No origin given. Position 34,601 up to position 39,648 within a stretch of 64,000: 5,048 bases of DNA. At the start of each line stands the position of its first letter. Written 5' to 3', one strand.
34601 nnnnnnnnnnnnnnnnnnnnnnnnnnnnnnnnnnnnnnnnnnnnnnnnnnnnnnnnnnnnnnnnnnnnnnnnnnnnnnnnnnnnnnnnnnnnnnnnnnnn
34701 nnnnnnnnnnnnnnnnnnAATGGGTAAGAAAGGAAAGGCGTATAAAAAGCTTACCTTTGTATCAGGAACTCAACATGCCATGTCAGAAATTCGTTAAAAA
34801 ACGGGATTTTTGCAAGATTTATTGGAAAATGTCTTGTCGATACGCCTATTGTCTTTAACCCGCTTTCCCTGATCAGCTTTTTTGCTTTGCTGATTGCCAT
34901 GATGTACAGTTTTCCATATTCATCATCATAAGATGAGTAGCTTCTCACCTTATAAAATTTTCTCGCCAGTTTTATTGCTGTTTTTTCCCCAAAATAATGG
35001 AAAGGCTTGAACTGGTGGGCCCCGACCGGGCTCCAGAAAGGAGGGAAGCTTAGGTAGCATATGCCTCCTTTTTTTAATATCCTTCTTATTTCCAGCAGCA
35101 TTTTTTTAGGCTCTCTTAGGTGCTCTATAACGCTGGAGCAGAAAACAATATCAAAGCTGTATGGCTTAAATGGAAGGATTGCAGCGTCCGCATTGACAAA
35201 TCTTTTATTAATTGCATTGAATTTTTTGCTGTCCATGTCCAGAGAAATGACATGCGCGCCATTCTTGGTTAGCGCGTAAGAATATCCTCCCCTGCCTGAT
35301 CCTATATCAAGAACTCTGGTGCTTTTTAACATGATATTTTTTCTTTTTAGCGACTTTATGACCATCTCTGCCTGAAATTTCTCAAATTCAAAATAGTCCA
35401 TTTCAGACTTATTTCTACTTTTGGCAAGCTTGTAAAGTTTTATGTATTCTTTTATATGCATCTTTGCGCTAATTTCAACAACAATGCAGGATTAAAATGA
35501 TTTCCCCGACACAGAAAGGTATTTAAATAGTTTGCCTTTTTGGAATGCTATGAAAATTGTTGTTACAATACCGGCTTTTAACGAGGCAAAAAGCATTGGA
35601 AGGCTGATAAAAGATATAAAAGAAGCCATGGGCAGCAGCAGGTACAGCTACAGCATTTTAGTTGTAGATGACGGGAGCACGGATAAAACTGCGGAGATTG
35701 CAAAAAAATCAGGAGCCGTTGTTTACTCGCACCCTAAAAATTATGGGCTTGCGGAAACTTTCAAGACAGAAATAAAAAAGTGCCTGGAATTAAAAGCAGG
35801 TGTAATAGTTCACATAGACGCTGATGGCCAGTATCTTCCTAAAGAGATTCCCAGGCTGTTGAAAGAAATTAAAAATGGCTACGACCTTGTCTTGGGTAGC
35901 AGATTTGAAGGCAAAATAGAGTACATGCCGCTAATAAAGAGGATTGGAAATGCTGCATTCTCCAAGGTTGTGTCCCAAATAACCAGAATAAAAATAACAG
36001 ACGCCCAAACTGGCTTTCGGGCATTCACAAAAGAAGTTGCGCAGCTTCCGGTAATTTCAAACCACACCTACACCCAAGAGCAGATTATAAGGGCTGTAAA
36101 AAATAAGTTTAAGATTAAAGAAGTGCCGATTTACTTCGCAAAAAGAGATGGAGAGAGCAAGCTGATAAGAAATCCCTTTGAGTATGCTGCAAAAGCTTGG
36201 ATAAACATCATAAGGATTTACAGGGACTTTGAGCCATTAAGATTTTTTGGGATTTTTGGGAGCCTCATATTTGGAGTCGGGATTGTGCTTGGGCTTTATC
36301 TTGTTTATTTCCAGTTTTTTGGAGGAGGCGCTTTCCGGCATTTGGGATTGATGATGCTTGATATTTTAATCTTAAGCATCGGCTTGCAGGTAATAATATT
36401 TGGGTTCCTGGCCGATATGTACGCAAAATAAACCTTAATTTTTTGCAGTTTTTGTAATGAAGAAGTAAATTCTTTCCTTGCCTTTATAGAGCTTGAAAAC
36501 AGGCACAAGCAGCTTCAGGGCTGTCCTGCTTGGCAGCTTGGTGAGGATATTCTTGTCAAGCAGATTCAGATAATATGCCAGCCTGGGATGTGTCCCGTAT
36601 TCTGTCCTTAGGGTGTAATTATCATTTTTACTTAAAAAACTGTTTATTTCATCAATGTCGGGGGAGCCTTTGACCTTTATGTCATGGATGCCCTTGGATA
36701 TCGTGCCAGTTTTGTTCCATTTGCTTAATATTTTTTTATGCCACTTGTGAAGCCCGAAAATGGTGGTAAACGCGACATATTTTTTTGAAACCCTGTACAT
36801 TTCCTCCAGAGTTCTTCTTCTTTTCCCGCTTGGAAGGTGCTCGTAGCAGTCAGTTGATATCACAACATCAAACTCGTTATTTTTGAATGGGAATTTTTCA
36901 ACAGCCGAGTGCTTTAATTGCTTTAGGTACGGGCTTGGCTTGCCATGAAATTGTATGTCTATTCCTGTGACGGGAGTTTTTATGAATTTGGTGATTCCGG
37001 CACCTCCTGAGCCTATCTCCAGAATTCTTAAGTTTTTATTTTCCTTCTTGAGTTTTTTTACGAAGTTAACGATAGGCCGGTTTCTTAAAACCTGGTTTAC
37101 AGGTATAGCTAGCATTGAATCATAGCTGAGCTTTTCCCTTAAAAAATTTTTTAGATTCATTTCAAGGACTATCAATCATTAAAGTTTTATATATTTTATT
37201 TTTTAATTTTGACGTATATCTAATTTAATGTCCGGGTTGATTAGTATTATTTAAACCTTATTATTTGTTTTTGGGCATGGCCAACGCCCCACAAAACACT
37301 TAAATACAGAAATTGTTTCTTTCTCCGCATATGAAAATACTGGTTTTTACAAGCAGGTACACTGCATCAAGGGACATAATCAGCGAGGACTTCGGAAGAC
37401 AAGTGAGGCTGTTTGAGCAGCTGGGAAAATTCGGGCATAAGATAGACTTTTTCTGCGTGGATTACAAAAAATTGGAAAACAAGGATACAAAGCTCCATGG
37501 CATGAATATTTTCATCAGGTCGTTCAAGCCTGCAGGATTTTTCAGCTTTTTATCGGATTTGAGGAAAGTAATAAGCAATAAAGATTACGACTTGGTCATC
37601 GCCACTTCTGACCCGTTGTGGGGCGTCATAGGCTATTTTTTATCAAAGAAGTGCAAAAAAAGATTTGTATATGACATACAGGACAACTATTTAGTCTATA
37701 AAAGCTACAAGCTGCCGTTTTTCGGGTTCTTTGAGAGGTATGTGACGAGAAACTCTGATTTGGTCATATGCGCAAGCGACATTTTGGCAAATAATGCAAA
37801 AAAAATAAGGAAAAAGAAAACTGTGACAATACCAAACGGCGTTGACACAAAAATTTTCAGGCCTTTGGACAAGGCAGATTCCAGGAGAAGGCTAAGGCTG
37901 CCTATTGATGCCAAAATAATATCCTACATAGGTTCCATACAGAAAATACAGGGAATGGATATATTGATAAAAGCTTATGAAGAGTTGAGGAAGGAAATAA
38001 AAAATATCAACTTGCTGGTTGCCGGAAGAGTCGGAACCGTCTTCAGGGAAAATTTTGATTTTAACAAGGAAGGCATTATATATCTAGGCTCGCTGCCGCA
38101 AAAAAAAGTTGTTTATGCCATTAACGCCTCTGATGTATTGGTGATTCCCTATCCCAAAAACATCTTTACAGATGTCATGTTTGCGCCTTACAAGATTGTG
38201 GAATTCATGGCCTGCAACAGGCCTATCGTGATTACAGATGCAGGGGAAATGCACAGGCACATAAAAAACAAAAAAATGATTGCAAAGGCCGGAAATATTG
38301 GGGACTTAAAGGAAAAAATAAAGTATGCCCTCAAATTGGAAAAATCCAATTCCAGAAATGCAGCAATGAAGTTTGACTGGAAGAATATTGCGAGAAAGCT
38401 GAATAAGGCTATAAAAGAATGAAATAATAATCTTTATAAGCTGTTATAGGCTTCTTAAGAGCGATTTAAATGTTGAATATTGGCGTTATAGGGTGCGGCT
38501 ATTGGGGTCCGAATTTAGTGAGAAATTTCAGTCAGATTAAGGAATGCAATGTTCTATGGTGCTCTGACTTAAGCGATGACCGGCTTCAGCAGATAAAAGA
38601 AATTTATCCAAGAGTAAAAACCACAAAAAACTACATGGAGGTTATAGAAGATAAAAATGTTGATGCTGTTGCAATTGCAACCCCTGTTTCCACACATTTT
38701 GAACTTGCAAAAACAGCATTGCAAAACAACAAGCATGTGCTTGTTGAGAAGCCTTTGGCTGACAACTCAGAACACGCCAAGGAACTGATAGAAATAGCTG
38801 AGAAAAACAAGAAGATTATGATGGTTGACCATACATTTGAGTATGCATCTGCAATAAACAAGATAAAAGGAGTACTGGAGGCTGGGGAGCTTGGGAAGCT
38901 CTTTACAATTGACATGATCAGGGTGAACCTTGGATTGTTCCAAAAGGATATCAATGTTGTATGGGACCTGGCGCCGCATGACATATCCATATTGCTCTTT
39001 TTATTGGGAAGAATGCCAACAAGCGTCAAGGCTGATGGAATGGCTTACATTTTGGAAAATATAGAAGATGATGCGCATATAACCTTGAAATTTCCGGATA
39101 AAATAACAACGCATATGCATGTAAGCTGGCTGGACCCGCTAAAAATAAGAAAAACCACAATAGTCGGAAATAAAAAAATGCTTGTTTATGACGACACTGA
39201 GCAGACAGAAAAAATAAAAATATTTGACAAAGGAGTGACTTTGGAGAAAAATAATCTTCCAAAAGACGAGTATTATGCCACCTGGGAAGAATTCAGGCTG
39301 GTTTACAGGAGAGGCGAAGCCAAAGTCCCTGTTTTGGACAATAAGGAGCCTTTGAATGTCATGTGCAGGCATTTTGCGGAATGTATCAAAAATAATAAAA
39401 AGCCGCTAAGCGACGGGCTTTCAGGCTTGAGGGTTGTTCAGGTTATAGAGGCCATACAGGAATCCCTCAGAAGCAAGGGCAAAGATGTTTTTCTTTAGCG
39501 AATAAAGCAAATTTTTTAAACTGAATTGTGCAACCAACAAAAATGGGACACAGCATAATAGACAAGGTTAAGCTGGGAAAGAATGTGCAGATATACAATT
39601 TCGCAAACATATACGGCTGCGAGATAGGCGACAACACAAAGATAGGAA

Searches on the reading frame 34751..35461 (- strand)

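Call 20: search_protein_families(library=pfam, proteins=[window:34751-35461:-], max_evalue=0.001)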
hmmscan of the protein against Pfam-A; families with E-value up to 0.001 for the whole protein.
window:34751-35461:- (236 aa): 12 families
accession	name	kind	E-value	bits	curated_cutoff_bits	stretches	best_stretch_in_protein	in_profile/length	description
PF08241.18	Methyltransf_11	-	1.6e-19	70.7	21.2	1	51-136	1-94/95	Methyltransferase domain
PF13649.12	Methyltransf_25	-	1.2e-14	55.2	27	1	50-133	1-97/97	Methyltransferase domain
PF13847.12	Methyltransf_31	-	1.7e-14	54.1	27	1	46-138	3-110/145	Methyltransferase domain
PF13489.12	Methyltransf_23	-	1.9e-12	47.7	27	1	46-140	22-119/164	Methyltransferase domain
PF08242.18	Methyltransf_12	-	1.2e-10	42.5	30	1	51-134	1-97/98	Methyltransferase domain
PF05148.21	Methyltransf_8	-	1.4e-07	32.1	27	1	32-137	61-156/219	Hypothetical methyltransferase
PF01209.24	Ubie_methyltran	-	6.7e-06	26.1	20.1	1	82-136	96-150/233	ubiE/COQ5 methyltransferase family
PF03141.22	Methyltransf_29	-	1.2e-05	24.6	23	1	38-142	109-222/506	Putative S-adenosyl-L-methionine-dependent methyltransferase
PF07021.18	MetW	-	1.3e-05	25.4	21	1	43-142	10-112/193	Methionine biosynthesis protein MetW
PF08003.17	Methyltransf_9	-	2.9e-05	23.6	23.8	1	44-134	113-214/315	Protein of unknown function (DUF1698)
PF05219.18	DREV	-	7e-05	22.5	26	1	21-133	70-182/265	DREV methyltransferase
PF01728.25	FtsJ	-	0.00032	21.1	24.1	1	38-81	13-58/181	FtsJ-like methyltransferase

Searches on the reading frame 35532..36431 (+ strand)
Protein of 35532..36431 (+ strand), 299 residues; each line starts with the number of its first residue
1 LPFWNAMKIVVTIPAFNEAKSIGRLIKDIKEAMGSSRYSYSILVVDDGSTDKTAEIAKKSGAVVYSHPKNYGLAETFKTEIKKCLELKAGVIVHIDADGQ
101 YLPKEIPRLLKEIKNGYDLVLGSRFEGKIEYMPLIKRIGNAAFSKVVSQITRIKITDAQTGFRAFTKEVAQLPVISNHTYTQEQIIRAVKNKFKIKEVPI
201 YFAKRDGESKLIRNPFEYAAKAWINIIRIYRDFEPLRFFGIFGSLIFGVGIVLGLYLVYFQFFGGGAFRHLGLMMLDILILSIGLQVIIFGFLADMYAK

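Call 20: search_protein_families(library=pfam, proteins=[window:35532-36431:+], max_evalue=0.001)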
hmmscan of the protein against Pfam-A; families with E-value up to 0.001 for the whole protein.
window:35532-36431:+ (299 aa): 1 family
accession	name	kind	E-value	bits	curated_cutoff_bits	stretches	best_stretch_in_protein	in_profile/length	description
PF00535.33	Glycos_transf_2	-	2.6e-24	86.5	23.3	1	11-170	2-164/168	Glycosyl transferase family 2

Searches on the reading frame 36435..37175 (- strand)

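Call 20: search_protein_families(library=pfam, proteins=[window:36435-37175:-], max_evalue=0.001)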
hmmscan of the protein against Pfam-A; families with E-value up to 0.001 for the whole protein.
window:36435-37175:- (246 aa): 4 families
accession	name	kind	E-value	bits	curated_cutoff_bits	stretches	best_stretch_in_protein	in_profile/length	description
PF08241.18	Methyltransf_11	-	7.5e-09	36.5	21.2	1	52-132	1-89/95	Methyltransferase domain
PF13649.12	Methyltransf_25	-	1.4e-07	32.5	27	1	85-131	48-94/97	Methyltransferase domain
PF13489.12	Methyltransf_23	-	1.5e-05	25.2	27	1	38-148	12-128/164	Methyltransferase domain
PF13847.12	Methyltransf_31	-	0.0003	20.9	27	0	90-155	61-127/145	Methyltransferase domain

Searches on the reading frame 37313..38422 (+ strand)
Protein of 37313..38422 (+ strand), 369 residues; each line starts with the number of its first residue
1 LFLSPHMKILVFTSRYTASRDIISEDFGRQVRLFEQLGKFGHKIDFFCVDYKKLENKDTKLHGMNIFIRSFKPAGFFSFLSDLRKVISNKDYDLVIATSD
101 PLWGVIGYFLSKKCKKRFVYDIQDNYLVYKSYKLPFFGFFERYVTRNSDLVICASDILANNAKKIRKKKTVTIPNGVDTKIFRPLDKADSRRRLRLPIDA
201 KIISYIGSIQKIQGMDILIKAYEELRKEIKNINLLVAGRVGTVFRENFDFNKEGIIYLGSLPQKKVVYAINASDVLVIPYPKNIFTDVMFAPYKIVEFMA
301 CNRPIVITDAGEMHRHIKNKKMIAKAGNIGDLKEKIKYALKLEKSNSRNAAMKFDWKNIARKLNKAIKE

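Call 20: search_protein_families(library=pfam, proteins=[window:37313-38422:+], max_evalue=0.001)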
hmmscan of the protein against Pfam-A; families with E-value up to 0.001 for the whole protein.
window:37313-38422:+ (369 aa): 4 families
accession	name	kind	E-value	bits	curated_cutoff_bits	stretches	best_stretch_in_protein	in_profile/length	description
PF00534.26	Glycos_transf_1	-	3e-16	59.9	26.4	1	187-348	2-164/172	Glycosyl transferases group 1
PF13692.12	Glyco_trans_1_4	-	1.1e-15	58.6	27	1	201-340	2-140/142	Glycosyl transferases group 1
PF13439.12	Glyco_transf_4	-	5.3e-15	56.3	28.5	1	32-180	10-169/170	Glycosyltransferase Family 4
PF13579.12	Glyco_trans_4_4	-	1.1e-08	36.1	29.7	1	32-176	9-158/158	Glycosyl transferase 4-like domain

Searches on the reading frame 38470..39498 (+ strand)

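Call 20: search_protein_families(library=pfam, proteins=[window:38470-39498:+], max_evalue=0.001)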
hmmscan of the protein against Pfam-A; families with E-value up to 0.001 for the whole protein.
window:38470-39498:+ (342 aa): 3 families
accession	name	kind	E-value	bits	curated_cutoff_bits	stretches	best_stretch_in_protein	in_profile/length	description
PF01408.29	GFO_IDH_MocA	-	2.1e-25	90.2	24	1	2-121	1-120/120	Oxidoreductase family, NAD-binding Rossmann fold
PF22725.1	GFO_IDH_MocA_C3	-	5.3e-14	52.7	27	1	130-238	2-123/124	GFO/IDH/MocA C-terminal domain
PF02894.22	GFO_IDH_MocA_C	-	9e-10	39.1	22.9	1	163-336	42-213/218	Oxidoreductase family, C-terminal alpha/beta domain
